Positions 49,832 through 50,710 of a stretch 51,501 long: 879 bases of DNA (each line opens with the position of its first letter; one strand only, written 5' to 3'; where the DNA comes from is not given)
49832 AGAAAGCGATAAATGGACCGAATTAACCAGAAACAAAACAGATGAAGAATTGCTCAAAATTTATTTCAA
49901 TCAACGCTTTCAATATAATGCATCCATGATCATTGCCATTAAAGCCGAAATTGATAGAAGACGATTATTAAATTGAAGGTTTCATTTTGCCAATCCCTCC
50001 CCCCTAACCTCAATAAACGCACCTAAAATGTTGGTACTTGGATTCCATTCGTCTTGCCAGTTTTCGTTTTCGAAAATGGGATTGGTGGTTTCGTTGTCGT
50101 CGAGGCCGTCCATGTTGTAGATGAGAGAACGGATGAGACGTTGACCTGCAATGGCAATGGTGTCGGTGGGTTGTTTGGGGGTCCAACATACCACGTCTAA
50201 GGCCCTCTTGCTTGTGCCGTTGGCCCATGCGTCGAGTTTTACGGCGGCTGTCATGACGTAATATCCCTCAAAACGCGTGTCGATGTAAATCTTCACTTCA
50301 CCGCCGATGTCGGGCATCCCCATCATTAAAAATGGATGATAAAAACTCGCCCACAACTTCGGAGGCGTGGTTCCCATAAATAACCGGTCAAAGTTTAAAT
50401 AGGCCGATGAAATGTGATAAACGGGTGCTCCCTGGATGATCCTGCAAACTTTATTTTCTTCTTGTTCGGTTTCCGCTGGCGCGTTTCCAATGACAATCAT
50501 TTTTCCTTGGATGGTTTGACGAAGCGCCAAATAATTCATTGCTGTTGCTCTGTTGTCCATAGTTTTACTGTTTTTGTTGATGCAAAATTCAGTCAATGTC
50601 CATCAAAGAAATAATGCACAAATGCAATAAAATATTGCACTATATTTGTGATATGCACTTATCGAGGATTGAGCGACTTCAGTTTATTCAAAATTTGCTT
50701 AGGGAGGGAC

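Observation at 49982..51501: G+C-richer block: unknown 192-aa gene divergent from a WYL-domain regulator that runs off the window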

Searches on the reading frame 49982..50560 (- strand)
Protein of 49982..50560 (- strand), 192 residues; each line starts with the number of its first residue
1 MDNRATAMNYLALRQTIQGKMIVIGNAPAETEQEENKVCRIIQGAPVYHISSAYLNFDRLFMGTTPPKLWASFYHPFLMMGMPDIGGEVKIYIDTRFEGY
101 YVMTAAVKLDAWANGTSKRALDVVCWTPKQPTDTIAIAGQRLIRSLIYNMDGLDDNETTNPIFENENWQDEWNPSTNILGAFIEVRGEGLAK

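Call 9: search_protein_families(library=pfam, proteins=[window:49985-50560:-], max_evalue=0.1)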
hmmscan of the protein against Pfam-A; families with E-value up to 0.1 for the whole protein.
window:49985-50560:- (192 aa): 0 families

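Call 10: search_protein_families(library=padloc, proteins=[window:49985-50560:-], max_evalue=0.1)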
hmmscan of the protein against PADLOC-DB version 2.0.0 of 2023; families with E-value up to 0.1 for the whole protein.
window:49985-50560:- (192 aa): 0 families

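Call 11: search_protein_families(library=ncbifam, proteins=[window:49985-50560:-], max_evalue=0.1)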
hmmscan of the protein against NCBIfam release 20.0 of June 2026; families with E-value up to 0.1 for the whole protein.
window:49985-50560:- (192 aa): 0 families

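Call 12: find_homologous_proteins(query=window:49985-50560:-)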
Query window:49985-50560:- (192 aa): 14 proteins with E <= 0.001 among 34 candidates.
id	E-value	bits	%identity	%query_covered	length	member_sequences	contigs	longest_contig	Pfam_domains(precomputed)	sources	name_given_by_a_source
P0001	1.5e-123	428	98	98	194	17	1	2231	-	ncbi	-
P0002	1.1e-75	271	67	98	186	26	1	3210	-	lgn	-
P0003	4.9e-75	269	65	97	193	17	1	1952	-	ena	-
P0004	3.7e-74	267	66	97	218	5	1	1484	-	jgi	jgi:hypothetical protein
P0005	3.8e-74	267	63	97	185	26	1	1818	-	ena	-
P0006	3.7e-73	263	65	98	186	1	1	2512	-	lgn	-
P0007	3.7e-72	260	63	97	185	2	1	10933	-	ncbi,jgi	jgi:hypothetical protein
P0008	1.6e-69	251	61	97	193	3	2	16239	-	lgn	-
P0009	7.0e-67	243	59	97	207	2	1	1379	-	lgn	-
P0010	1.3e-62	229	56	96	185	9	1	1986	-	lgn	-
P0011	3.1e-61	224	55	96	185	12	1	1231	-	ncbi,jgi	jgi:hypothetical protein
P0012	2.5e-60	221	54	96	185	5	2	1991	-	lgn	-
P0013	9.6e-52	193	76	57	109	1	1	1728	-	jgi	jgi:hypothetical protein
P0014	5.7e-34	135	59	53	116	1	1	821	-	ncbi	-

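Call 13: find_encoding_contigs(protein=window:49982-50560:-, flank=10000, max_places=10)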
Protein window:49982-50560:- (192 aa): 2 contigs read that carry it; 1 place shown.
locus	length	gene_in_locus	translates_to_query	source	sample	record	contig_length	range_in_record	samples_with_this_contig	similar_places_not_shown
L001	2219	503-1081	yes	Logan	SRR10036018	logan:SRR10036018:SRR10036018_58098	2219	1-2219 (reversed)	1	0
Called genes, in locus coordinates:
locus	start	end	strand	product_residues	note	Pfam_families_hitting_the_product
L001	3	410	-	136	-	?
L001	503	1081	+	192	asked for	-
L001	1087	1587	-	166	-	PF17032:Zn_ribbon_15 (weak)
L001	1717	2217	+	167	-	?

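Call 15: find_encoding_contigs(protein=P0008, flank=10000)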
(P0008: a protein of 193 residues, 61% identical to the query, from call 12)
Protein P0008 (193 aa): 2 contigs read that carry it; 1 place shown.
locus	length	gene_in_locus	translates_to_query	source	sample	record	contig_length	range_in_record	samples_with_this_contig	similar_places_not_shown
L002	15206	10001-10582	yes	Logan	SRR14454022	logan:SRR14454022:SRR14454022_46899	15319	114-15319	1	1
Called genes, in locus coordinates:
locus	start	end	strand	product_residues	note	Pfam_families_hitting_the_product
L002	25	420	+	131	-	-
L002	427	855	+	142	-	-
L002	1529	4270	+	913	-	PF20464:MmeI_N, PF25120:DUF7814 (weak), PF20465:MmeI_hel, PF02384:N6_Mtase (faint), PF20473:MmeI_Mtase, PF20466:MmeI_TRD, PF20467:MmeI_C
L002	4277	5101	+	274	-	PF04383:KilA-N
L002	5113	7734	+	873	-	PF13401:AAA_22 (faint), PF28530:DUF8426, PF01878:EVE (weak), PF01695:IstB_IS21, PF20720:nSTAND3 (weak), PF00004:AAA (faint), PF07728:AAA_5, PF28529:McrB_lid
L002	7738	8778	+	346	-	PF10117:McrBC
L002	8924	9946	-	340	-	-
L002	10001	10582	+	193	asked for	-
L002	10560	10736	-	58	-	-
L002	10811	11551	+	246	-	-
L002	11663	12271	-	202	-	-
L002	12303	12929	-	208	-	-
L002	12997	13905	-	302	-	-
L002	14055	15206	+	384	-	?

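Call 16: find_encoding_contigs(protein=P0007, flank=10000)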
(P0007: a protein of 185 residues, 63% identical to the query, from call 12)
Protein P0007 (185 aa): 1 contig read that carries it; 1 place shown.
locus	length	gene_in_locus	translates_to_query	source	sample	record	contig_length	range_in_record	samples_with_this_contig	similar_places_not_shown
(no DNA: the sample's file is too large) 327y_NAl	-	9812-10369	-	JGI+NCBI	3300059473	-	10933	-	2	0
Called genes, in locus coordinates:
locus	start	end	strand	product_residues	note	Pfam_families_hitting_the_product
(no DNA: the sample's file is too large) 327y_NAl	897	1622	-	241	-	PF27366:MwoI_N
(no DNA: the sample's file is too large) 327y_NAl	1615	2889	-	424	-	PF00145:DNA_methylase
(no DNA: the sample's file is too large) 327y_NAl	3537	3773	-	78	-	-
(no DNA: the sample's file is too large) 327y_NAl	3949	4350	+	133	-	-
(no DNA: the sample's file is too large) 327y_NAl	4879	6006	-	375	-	-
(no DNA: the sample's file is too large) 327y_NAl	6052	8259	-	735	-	PF04851:ResIII (weak), PF09848:SLFN-g3_helicase, PF00717:Peptidase_S24 (weak)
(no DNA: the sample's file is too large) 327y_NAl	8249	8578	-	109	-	PF08761:dUTPase_2 (weak), PF12643:MazG-like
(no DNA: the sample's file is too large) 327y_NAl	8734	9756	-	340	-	-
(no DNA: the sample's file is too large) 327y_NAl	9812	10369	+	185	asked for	-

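Call 22: search_solved_structures(query=A1, max_evalue=10)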
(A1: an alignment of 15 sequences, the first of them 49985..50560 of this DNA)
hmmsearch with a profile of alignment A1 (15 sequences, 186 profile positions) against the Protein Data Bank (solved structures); distinct sequences matched with E-value up to 10: 1.
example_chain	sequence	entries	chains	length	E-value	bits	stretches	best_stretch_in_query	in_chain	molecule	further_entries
4lzi_A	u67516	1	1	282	0.26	14.1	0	138-178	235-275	Multicystatin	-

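Call 23: find_related_loci(query=A1, collection=genome_contigs, flank=10000)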
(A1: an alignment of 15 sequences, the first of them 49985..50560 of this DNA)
Query A1 (192 aa) in genome_contigs; peptide patterns used: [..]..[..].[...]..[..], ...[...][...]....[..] (x = any residue, [..] = any of these).
35 stretches matched a pattern; 6 encode a relative of the query (tblastn E <= 1e-3); 6 distinct loci.
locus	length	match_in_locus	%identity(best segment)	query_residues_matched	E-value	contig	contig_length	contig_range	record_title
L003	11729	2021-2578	67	1-188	7e-83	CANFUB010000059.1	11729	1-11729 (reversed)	MAG: Bacteroidetes bacterium isolate Jr-16oct17-287 genome assembly, contig: Jr-16oct17-C10466, whole genome shotgun seq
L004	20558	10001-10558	66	1-188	4e-82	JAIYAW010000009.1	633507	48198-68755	MAG: Bacteroidetes bacterium isolate E1_MAG_00016 pond_E1_MAG_00016_000000000005, whole genome shotgun sequence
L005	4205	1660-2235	64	1-187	2e-81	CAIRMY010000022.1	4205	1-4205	MAG: uncultured Bacteroidetes bacterium isolate ErkenSummer_bin-0977 genome assembly, contig: bin-0977:022/360, whole ge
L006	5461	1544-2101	66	1-188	8e-81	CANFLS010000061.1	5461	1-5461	MAG: Flavobacteriales bacterium isolate Jr-11may16-137 genome assembly, contig: Jr-11may16-C31269, whole genome shotgun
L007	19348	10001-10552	54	3-187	5e-68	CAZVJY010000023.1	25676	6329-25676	MAG TPA_asm: uncultured Flavobacteriaceae bacterium isolate SRP318679_co1_16 genome assembly, contig: NODE_3049_length_2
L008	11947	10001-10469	69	1-188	3e-51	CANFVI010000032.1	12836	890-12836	MAG: Flavobacteriales bacterium isolate Jr-16oct17-283 genome assembly, contig: Jr-16oct17-C9272, whole genome shotgun s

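Call 24: find_related_loci(query=A1, collection=viral_contigs, flank=10000)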
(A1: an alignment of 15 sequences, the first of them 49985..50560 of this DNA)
Query A1 (192 aa) in viral_contigs; peptide patterns used: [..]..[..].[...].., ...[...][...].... (x = any residue, [..] = any of these).
55 stretches matched a pattern, but none encodes a relative of the query by tblastn (E <= 1e-3).

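Call 26: predict_structure(alignment_id=A1)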
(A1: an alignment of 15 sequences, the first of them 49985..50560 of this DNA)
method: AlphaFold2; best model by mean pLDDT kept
length: 192 residues; sequences in the alignment: 15
mean_pLDDT: 64.8   pTM: 0.68
mean pLDDT of the five models: 64.8, 64.3, 62.9, 61.4, 55.8
residues with pLDDT >= 90: 1; 70-90: 91; 50-70: 42; < 50: 58
segments of 3 or more residues with pLDDT < 50: 1-12, 14-35, 53-57, 59-64, 113-120, 190-192
pLDDT, mean of each block of 10 residues (from residue 1): 36 46 34 52 80 49 59 71 64 80 73 48 77 89 83 71 70 85 70 33
secondary structure, 60 per line:
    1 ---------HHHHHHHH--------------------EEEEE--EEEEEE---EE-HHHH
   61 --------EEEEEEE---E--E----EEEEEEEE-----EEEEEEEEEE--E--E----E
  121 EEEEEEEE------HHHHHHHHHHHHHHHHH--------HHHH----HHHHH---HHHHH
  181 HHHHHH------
elements in order: H10-17 E38-42 E45-50 H57-60 E69-75 E87-94 E100-109 E120-128 H135-151 H160-163 H168-172 H176-186

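Call 30: fold_search(model_id=the predicted structure, library=pdb)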
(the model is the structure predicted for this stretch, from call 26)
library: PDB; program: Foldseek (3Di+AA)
matches with E <= 10: 1040; with E <= 0.001: 0
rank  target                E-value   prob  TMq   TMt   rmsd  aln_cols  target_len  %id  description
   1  8oii_A                4.1e-02  0.33  0.18  0.05  12.2       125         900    8  Cryo-EM KSB domain of RhiE from Burkholderia rhizoxinica (released 2024-04-03)
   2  9nsx                  4.9e-02  0.63  0.20  0.17   7.0        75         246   11  OXA-23-NA-1-157, 3 minute soak (released 2025-08-06)
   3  9nsw                  5.2e-02  0.63  0.20  0.17   7.0        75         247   11  apo-OXA-23, pH 7.5 (released 2025-08-06)
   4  4jf4_B                7.8e-02  0.54  0.20  0.17   5.4        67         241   10  OXA-23 meropenem complex (released 2013-09-25)
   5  4kc5_B                9.7e-02  0.13  0.18  0.06  16.2       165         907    8  Crystal structure of the C-terminal part of RhiE from Burkholderia rhizoxinica (released 2013-09-18)
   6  5e1v_A                1.1e-01  0.33  0.22  0.16  13.1       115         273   11  Crystal structure of a monomeric dehydratase domain from a trans AT polyketide synthase split module (released 2016-10-12)
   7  5e1v_B                1.1e-01  0.28  0.21  0.15  12.7       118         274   13  Crystal structure of a monomeric dehydratase domain from a trans AT polyketide synthase split module (released 2016-10-12)
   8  4kc5_A                1.1e-01  0.13  0.18  0.05  16.6       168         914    8  Crystal structure of the C-terminal part of RhiE from Burkholderia rhizoxinica (released 2013-09-18)
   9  1fx3_D                1.2e-01  0.35  0.25  0.33  10.1       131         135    9  CRYSTAL STRUCTURE OF H. INFLUENZAE SECB (released 2000-12-06)
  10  9x29_A                1.2e-01  0.15  0.18  0.04  12.9       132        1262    7  Cryo-EM structure of PsoA in cofactor bound state (PsoA-PKS-I) (released 2026-04-08)
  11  4kc5_D                1.2e-01  0.12  0.18  0.06  16.2       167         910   10  Crystal structure of the C-terminal part of RhiE from Burkholderia rhizoxinica (released 2013-09-18)
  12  1ozb_G                1.4e-01  0.25  0.24  0.29  16.6       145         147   10  Crystal Structure of SecB complexed with SecA C-terminus (released 2003-10-14)
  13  1ozb_C                1.4e-01  0.23  0.23  0.30  11.3       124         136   11  Crystal Structure of SecB complexed with SecA C-terminus (released 2003-10-14)
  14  3bbj_A                1.4e-01  0.15  0.17  0.13  12.8       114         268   10  CRYSTAL STRUCTURE OF A PUTATIVE THIOESTERASE II (TFU_2367) FROM THERMOBIFIDA FUSCA YX AT 2.45 A RESOLUTION (released 2007-11-20)
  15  1fx3_B                1.5e-01  0.28  0.23  0.27  12.0       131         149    9  CRYSTAL STRUCTURE OF H. INFLUENZAE SECB (released 2000-12-06)
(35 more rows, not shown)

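Call 31: search_protein_representatives(alignment_id=A1)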
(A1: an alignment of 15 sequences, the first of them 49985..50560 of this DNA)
Query: 15 sequences, 186 profile positions. Proteins with E-value up to 0.001 (for the whole library): 75; up to 1e-10: 39; up to 1e-30: 9. The best 75 are listed.
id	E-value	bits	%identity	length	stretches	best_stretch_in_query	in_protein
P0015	5.0e-57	208.8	-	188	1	8-184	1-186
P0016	1.2e-56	207.5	-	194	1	3-185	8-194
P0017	8.7e-41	155.9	-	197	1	4-184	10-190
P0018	1.1e-36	142.5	-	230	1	4-184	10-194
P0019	1.1e-34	135.9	-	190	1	3-177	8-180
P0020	1.7e-34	135.3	-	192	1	4-186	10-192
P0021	2.7e-32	128.2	-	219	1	9-184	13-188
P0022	2.8e-32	128.1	-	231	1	5-142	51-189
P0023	1.7e-31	125.5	-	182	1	38-185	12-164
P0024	1.2e-30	122.8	-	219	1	4-184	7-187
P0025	2.4e-30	121.8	-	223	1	4-184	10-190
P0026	7.8e-30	120.1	-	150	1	3-144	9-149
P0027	1.5e-29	119.2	-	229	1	8-165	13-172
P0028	4.3e-28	114.5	-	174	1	13-170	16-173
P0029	4.9e-28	114.3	-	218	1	1-184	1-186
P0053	3.6e-11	59.3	-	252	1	8-156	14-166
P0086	3.4e-04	36.5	-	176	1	7-125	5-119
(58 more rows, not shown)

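Call 34: search_protein_families(library=pfam, alignment_id=A2, max_evalue=1)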
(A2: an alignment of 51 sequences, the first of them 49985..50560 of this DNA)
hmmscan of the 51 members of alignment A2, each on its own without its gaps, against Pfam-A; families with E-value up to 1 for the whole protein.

A. member 1, window:49985-50560:- (192 aa): 0 families

B. families by the number of members that match (of 51 scanned): 12 families
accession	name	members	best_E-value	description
PF06587.16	DUF1137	1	0.0064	Protein of unknown function (DUF1137)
PF17611.7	DUF5506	1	0.079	Family of unknown function (DUF5506)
PF11506.14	DUF3217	1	0.085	Protein of unknown function (DUF3217)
PF25281.1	MBL_MAP1B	1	0.092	MAP1B MBL-like domain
PF09956.15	Phage_cement_2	1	0.1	Phage cement protein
PF02270.21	TFIIF_beta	1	0.11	TFIIF, beta subunit HTH domain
PF17190.9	RecG_N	1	0.13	RecG N-terminal helical domain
PF11469.13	Ribonucleas_3_2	1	0.13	Ribonuclease III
PF06628.17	Catalase-rel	1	0.16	Catalase-related immune-responsive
PF15553.11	TEX19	1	0.17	Testis-expressed protein 19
PF18577.6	ASTN_2_hairpin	1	0.22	Astrotactin-2 C-terminal beta-hairpin domain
PF15439.11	NYAP_N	1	0.24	Neuronal tyrosine-phosphorylated phosphoinositide-3-kinase adapter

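Call 35: search_solved_structures(query=A2, max_evalue=10)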
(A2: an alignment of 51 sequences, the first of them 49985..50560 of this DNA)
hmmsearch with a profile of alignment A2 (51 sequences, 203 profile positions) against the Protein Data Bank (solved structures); distinct sequences matched with E-value up to 10: 4.
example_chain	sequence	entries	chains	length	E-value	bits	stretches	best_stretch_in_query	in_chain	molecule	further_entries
7c97_I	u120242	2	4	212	0.49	13.2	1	74-105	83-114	Stringent starvation protein A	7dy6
6wmu_K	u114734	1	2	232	0.55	13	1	74-105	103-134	Stringent starvation protein A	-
4ff5_A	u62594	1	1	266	0.92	12.3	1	7-46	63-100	Glycosyl hydrolase 25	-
7msp_A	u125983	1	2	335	0.94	12.2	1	34-67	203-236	SPbeta prophage-derived glycosyltransferase SunS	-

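Call 45: find_homologous_proteins(query=A2, max_evalue=0.001)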
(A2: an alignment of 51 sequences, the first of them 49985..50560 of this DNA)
Query A2 (51 sequences) (192 aa, profile of the alignment): 22 proteins with E <= 0.001 among 1410 candidates.
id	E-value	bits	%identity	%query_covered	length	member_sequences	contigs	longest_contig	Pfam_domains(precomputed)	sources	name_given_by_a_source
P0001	5.1e-67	243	98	98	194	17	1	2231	-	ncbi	-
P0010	9.1e-67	243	56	96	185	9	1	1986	-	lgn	-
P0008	1.9e-66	242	61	97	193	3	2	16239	-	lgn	-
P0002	7.8e-66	240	67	98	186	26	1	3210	-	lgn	-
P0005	1.1e-65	239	63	97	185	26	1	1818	-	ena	-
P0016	1.1e-65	239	46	96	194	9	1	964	-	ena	-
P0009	2.4e-65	238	59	97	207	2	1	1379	-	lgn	-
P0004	3.0e-65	238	66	97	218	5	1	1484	-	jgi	jgi:hypothetical protein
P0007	3.4e-65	237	63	97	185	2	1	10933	-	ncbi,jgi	jgi:hypothetical protein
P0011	4.7e-65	237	55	96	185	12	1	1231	-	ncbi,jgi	jgi:hypothetical protein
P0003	5.4e-65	237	65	97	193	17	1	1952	-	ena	-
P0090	8.1e-65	236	50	96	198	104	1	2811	-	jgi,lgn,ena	-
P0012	4.2e-64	234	54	96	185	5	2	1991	-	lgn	-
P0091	5.4e-64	234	50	95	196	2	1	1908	-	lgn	-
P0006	1.4e-63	232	65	98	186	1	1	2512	-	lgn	-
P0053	2.7e-50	189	29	56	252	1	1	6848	-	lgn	-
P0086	5.5e-35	139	25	73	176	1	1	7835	-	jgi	jgi:hypothetical protein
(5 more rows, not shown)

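Call 46: find_encoding_contigs(protein=P0053, flank=8000)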
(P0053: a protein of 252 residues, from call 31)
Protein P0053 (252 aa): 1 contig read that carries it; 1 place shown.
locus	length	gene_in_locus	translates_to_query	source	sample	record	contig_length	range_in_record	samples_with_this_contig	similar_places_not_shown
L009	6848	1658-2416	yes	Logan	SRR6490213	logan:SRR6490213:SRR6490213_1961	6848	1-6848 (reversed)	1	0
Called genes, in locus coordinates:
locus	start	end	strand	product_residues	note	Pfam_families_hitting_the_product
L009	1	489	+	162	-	?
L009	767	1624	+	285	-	-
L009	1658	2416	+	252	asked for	-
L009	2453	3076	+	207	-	PF14519:Macro_2 (weak), PF01661:Macro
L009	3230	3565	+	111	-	-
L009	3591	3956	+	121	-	-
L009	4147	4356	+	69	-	PF14294:DUF4372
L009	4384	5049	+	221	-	PF01609:DDE_Tnp_1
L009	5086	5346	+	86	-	-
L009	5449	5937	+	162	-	-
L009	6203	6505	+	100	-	-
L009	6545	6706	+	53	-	-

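Call 47: find_encoding_contigs(protein=P0086, flank=8000)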
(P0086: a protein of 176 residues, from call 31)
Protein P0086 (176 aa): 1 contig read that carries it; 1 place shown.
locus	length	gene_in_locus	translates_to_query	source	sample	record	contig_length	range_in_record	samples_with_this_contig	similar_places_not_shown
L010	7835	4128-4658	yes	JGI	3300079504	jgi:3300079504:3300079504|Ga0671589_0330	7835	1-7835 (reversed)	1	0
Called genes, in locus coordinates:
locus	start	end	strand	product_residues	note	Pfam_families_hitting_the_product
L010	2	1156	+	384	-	?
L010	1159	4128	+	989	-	PF04313:HSDR_N, PF04851:ResIII, PF00270:DEAD (faint), PF18766:SWI2_SNF2, PF22679:T1R_D3-like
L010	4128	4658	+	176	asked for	-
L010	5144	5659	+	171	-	PF13238:AAA_18, PF01202:SKI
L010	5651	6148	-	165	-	PF00156:Pribosyltran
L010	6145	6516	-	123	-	PF01479:S4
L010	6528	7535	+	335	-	-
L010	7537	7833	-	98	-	?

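Call 48: find_encoding_contigs(protein=P0090, flank=8000)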
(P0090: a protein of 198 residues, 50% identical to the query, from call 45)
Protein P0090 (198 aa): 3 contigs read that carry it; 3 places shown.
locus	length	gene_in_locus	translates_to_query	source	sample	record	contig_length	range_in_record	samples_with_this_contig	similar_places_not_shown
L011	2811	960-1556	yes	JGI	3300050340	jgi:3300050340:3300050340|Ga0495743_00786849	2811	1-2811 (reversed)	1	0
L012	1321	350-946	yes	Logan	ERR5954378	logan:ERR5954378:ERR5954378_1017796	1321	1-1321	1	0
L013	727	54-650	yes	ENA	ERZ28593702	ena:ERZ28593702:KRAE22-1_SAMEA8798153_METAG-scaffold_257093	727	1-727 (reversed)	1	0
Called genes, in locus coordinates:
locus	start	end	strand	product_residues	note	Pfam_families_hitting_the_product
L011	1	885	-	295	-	?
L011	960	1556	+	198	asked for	-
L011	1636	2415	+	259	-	PF00149:Metallophos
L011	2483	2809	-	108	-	?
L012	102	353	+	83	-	-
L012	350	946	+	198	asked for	-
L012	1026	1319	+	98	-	?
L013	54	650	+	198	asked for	-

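Call 49: search_protein_families(library=pfam, proteins=[L009:767-1621:+, L009:3230-3562:+, L009:3591-3953:+, L011:1-885:-, L012:102-350:+, L002:10811-11548:+, L002:11666-12271:-, L002:12306-12929:-, L002:13000-13905:-, L006:2388-3386:+], max_evalue=0.01)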
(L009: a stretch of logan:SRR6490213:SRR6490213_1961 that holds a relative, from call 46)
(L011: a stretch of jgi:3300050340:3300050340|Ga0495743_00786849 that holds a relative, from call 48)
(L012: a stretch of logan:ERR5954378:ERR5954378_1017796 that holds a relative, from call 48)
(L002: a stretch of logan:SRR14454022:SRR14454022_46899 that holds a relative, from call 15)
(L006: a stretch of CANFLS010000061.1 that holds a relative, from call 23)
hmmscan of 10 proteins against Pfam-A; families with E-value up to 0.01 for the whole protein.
L009:767-1621:+ (285 aa): 0 families

L009:3230-3562:+ (111 aa): 0 families

L009:3591-3953:+ (121 aa): 0 families

L011:1-885:- (295 aa): 1 family
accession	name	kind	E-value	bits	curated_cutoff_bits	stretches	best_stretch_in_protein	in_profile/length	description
PF13280.12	WYL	-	0.0022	18.4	21.8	1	149-221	6-67/70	WYL domain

L012:102-350:+ (83 aa): 0 families

L002:10811-11548:+ (246 aa): 0 families

L002:11666-12271:- (202 aa): 0 families

L002:12306-12929:- (208 aa): 1 family
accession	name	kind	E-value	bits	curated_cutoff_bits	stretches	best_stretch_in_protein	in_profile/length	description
PF20990.2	DUF2207_C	-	0.0027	17.9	33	1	90-202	80-185/247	Predicted membrane protein (DUF2207) C-terminal domain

L002:13000-13905:- (302 aa): 0 families

L006:2388-3386:+ (333 aa): 4 families
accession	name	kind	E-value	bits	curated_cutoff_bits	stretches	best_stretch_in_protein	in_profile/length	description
PF09952.14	AbiEi_2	-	3.2e-29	102.5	21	1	195-331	2-140/143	Transcriptional regulator, AbiEi antitoxin, Type IV TA system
PF13412.12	HTH_24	-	0.0013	18.7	21.9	1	157-184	19-46/48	Winged helix-turn-helix DNA-binding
PF05732.17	RepL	-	0.0062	16.5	20.3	0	149-193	69-113/164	Firmicute plasmid replication protein (RepL)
PF25051.1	WHD_MCM8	-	0.0099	16.3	26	0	159-196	42-79/80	MCM8 winged helix domain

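Call 50: predict_structure(alignment_id=A2)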
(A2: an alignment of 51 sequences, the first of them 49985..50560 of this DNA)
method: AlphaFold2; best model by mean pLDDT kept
length: 192 residues; sequences in the alignment: 51
mean_pLDDT: 93.0   pTM: 0.89
mean pLDDT of the five models: 93.0, 92.6, 91.7, 91.8, 91.5
residues with pLDDT >= 90: 156; 70-90: 30; 50-70: 6; < 50: 0
segments of 3 or more residues with pLDDT < 50: none
pLDDT, mean of each block of 10 residues (from residue 1): 90 96 79 86 97 86 86 97 97 96 98 97 97 98 98 95 92 97 90 59
secondary structure, 60 per line:
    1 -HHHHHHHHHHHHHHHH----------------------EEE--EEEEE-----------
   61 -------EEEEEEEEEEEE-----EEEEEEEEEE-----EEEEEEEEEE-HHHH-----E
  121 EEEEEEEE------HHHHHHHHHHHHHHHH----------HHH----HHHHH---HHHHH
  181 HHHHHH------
elements in order: H2-17 E40-42 E45-49 E68-79 E85-94 E100-109 H111-114 E120-128 H135-150 H168-172 H176-186
